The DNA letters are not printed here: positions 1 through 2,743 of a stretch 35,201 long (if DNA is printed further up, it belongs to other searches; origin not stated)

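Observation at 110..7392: Coupled four-gene module: two atypical Hsp100 unfoldases bracketing an exported M64-like Cys-rich protein and a small membrane protein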

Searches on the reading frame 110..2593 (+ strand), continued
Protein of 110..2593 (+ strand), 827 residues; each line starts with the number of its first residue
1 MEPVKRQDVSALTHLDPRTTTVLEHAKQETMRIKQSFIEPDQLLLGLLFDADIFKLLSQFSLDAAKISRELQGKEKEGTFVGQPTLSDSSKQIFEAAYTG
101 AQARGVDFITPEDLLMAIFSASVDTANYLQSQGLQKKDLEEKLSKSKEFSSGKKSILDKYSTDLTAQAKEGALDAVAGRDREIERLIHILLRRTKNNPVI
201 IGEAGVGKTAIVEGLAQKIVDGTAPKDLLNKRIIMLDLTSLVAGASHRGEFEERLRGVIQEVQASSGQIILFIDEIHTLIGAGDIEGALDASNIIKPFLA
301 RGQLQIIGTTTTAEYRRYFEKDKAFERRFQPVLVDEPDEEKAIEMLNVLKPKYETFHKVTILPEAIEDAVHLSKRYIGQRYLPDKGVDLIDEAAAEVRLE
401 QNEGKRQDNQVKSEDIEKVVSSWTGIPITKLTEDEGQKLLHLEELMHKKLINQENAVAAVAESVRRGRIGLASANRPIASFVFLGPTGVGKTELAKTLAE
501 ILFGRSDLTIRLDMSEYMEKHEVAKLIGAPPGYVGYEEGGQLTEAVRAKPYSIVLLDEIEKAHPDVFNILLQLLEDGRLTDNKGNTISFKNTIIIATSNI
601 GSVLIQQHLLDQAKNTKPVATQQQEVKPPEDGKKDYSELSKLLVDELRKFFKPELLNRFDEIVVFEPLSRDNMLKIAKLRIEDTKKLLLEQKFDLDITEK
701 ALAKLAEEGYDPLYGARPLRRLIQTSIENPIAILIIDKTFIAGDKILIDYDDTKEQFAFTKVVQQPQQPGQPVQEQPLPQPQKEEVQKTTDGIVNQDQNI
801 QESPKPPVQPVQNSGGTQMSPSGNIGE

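Call 17: search_solved_structures(query=window:110-2590:+, show_alignments=3, max_evalue=1e-50)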
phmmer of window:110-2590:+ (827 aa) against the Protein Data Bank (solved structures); distinct sequences matched with E-value up to 1e-50: 55.
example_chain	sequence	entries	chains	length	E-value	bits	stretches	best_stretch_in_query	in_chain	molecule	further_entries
6em8_A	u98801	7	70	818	4e-207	693.2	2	396-770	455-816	ATP-dependent Clp protease ATP-binding subunit ClpC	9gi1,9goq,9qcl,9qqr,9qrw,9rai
6em9_A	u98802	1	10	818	4.5e-207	693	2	397-770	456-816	ATP-dependent Clp protease ATP-binding subunit ClpC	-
3j3s_A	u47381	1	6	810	1.6e-200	671.4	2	402-753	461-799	Negative regulator of genetic competence ClpC/MecB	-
3j3t_A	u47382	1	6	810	1.7e-200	671.3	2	402-753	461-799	Negative regulator of genetic competence ClpC/MecB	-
7abr_A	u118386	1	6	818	8.1e-200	669.1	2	402-753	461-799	Negative regulator of genetic competence ClpC/MecB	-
3j3r_A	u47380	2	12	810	9.5e-200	668.8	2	402-753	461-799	Negative regulator of genetic competence ClpC/MecB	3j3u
1qvr_A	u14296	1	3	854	2.1e-199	667.7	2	393-754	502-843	ClpB protein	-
6oax_C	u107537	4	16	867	2.4e-198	664.2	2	31-404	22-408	Hyperactive disaggregase ClpB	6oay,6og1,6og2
6og3_E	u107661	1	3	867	2.5e-198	664.1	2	394-751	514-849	Hyperactive disaggregase ClpB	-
4d2q_A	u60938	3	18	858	1.4e-197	661.7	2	392-751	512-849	CLPB | CHAPERONE PROTEIN CLPB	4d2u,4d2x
6qs4_A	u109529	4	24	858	3.9e-196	656.9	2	392-751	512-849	Chaperone protein ClpB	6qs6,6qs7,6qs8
6rn2_A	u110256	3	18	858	4.5e-196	656.7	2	392-751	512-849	Chaperone protein ClpB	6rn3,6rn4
5ofo_C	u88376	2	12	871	1.1e-193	648.8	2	392-751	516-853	Chaperone protein ClpB,ATP-dependent Clp protease ATP-binding subunit ClpA,Chaperone prote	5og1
4ciu_A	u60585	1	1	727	1.4e-193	648.4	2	392-751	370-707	CHAPERONE PROTEIN CLPB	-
6dju_A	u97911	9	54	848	3.5e-186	624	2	20-420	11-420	Chaperone protein ClpB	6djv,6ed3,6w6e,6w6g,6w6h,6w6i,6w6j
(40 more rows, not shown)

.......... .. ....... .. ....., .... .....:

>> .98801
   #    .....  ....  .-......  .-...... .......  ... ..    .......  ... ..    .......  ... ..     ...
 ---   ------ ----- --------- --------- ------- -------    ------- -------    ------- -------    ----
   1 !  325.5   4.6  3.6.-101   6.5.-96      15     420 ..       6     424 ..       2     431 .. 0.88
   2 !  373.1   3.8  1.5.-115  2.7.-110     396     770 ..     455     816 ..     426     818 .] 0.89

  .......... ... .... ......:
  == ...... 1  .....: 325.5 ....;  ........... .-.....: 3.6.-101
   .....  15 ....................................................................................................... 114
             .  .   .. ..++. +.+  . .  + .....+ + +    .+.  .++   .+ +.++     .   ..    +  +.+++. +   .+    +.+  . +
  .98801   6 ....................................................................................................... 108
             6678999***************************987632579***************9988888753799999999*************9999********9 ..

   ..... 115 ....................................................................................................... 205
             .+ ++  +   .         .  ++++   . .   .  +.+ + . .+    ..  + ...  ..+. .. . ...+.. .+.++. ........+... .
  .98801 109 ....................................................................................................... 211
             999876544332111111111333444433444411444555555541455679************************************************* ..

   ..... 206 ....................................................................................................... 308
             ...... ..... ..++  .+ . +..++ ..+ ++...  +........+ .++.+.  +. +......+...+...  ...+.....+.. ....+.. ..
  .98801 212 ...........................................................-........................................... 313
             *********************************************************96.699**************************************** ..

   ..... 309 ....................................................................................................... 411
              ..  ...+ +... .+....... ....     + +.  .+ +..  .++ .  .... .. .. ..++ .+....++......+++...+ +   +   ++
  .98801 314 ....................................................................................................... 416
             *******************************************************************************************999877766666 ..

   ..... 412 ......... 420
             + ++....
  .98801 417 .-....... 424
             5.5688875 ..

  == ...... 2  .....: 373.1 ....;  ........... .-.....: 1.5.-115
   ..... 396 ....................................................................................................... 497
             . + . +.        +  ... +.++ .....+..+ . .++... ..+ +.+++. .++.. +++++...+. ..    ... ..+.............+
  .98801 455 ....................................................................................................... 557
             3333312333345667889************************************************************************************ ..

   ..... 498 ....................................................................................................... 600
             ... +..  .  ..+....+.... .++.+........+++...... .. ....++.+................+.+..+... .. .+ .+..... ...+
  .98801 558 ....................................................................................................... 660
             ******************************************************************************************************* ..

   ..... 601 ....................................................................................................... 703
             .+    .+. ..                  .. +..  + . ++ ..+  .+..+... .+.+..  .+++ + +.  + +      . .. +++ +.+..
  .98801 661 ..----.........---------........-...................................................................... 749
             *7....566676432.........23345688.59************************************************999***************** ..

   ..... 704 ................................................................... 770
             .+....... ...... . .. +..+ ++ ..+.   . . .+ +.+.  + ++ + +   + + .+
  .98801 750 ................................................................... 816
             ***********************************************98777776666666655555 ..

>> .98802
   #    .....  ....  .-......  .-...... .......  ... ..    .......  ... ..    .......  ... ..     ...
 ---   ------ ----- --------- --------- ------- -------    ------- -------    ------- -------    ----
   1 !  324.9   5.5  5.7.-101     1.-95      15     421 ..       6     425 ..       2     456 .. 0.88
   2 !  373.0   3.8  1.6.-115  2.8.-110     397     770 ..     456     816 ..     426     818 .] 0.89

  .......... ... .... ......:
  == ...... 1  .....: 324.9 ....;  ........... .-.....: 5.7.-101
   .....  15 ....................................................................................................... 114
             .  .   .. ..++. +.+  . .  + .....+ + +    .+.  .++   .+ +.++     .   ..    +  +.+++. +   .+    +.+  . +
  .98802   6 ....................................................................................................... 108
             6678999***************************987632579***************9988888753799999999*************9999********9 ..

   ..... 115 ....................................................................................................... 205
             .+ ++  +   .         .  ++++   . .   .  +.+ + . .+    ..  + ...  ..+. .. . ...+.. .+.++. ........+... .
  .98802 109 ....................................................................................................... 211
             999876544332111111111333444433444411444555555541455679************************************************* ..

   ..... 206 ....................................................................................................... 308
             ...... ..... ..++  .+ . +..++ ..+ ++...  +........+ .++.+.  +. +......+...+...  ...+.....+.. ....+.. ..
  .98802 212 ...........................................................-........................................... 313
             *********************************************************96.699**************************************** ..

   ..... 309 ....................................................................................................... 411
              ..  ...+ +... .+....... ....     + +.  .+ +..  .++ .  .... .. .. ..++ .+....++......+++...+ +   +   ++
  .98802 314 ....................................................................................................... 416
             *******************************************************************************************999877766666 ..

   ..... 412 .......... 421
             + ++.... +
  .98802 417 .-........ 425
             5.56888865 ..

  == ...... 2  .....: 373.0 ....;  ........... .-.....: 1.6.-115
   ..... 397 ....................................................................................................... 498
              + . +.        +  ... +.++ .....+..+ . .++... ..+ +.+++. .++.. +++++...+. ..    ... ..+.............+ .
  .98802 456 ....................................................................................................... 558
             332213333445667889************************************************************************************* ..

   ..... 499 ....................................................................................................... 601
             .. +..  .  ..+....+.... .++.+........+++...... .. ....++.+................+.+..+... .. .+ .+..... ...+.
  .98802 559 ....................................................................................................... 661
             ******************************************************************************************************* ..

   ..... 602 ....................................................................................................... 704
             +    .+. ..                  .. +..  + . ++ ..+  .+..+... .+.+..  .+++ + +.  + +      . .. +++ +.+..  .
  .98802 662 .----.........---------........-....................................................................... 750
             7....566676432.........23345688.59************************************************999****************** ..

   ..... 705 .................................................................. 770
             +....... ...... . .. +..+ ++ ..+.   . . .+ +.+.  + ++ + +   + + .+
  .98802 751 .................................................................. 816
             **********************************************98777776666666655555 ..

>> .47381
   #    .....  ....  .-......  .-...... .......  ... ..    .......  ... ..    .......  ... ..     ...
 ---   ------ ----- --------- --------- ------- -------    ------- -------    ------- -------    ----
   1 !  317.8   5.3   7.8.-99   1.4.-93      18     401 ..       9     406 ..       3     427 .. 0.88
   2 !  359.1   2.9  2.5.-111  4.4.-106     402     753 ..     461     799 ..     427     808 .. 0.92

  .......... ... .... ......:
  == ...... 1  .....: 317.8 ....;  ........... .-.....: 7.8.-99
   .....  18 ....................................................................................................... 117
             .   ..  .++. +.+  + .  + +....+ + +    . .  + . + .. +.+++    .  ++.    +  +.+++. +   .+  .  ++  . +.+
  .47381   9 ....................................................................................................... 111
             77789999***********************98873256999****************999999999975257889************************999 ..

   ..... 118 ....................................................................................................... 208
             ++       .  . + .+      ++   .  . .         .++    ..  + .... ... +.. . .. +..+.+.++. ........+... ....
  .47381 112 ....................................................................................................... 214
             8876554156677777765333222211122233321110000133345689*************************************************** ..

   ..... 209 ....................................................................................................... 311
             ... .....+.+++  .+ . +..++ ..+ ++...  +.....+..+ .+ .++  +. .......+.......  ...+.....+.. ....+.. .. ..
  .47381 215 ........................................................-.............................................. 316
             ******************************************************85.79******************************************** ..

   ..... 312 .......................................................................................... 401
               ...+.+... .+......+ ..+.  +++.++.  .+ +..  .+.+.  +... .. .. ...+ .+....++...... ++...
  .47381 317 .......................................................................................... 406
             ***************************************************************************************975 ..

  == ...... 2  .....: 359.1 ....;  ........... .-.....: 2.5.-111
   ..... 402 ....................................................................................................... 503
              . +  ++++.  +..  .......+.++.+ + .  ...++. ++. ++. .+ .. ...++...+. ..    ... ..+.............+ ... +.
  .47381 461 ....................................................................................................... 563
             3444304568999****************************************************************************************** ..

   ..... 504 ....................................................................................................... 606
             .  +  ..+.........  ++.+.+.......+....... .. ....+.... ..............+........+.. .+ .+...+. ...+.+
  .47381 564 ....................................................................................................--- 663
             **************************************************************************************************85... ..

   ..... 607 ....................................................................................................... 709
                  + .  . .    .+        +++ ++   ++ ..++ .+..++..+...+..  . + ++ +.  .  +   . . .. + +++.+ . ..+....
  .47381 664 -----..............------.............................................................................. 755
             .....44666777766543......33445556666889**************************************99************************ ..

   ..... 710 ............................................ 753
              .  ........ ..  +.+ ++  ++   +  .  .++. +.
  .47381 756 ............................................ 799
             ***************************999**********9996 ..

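Call 71: search_protein_families(library=padloc, proteins=[window:110-2593:+], max_evalue=0.001)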
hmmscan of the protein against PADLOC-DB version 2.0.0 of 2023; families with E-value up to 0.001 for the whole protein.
window:110-2593:+ (827 aa): 12 families
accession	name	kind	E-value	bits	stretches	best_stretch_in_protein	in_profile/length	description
PDLC04606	PDC-M37B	-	5.7e-40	135.7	1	426-604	122-298/390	-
PDLC04605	PDC-M37B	-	1.1e-33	115.1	1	475-601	301-425/518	-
PDLC03838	DolB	-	2.7e-28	97.3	2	429-602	120-280/375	-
PDLC00915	TRIP13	-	4.9e-09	34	1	200-281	68-147/302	TRIP13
PDLC04140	mad8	-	2.6e-07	28.5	0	197-288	29-101/314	mads_8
PDLC00914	TRIP13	-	2.6e-06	25.1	0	196-278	70-154/302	TRIP13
PDLC04232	IetA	-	2.5e-05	21.9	0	195-279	116-186/330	-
PDLC02630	DrmD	-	4.4e-05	21.2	0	182-279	88-175/260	DrmD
PDLC01994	RtcR_PspF1--CARF_AAA_HTH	-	0.00036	17.7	0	482-581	185-281/468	-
PDLC04235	PDC-M01A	-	0.00064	16.7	0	196-226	187-217/510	-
PDLC01993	RtcR--CARF_AAA_HTH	-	0.00073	16.1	0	477-580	203-308/523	-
PDLC02196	IetA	-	0.00097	16.6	0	477-502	121-146/374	-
